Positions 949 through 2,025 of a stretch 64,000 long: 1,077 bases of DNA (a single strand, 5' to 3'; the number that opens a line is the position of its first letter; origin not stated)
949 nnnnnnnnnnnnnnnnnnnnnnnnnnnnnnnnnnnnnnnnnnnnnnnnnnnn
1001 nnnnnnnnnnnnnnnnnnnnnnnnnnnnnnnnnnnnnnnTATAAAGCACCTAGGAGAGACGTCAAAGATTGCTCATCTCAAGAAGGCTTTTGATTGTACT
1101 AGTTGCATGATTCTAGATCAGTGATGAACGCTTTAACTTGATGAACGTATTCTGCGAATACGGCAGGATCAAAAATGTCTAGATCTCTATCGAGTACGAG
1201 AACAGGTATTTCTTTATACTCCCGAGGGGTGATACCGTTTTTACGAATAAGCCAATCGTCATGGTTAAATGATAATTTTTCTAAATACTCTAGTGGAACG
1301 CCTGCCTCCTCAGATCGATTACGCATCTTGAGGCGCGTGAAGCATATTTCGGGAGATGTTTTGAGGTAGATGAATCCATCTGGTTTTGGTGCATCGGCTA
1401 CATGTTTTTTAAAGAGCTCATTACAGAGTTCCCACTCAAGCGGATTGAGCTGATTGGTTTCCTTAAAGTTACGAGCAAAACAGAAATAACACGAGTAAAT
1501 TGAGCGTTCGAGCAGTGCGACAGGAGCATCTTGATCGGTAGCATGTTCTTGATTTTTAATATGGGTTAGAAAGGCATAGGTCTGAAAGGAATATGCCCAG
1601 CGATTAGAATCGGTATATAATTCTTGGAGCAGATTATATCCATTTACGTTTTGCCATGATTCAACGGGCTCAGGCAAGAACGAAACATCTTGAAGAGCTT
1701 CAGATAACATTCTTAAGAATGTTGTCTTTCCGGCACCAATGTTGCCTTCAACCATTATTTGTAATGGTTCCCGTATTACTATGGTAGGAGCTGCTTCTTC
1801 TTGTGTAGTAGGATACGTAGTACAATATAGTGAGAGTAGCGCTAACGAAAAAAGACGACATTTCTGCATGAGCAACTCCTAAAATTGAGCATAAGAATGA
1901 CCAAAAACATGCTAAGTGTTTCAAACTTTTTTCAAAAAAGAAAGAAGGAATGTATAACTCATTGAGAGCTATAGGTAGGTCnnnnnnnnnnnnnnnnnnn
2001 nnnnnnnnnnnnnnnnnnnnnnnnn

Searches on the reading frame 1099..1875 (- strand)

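Call 28: search_protein_families(library=pfam, proteins=[window:1099-1875:-], max_evalue=0.00001)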
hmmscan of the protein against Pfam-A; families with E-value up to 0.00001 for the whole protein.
window:1099-1875:- (258 aa): 3 families
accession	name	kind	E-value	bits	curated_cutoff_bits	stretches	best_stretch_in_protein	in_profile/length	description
PF01712.25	dNK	-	6.6e-54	183.2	27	1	40-251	1-202/203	Deoxynucleoside kinase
PF13238.12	AAA_18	-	3.8e-07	31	29.4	1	40-189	1-115/128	AAA domain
PF02223.23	Thymidylate_kin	-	4.1e-06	27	27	0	154-191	106-145/185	Thymidylate kinase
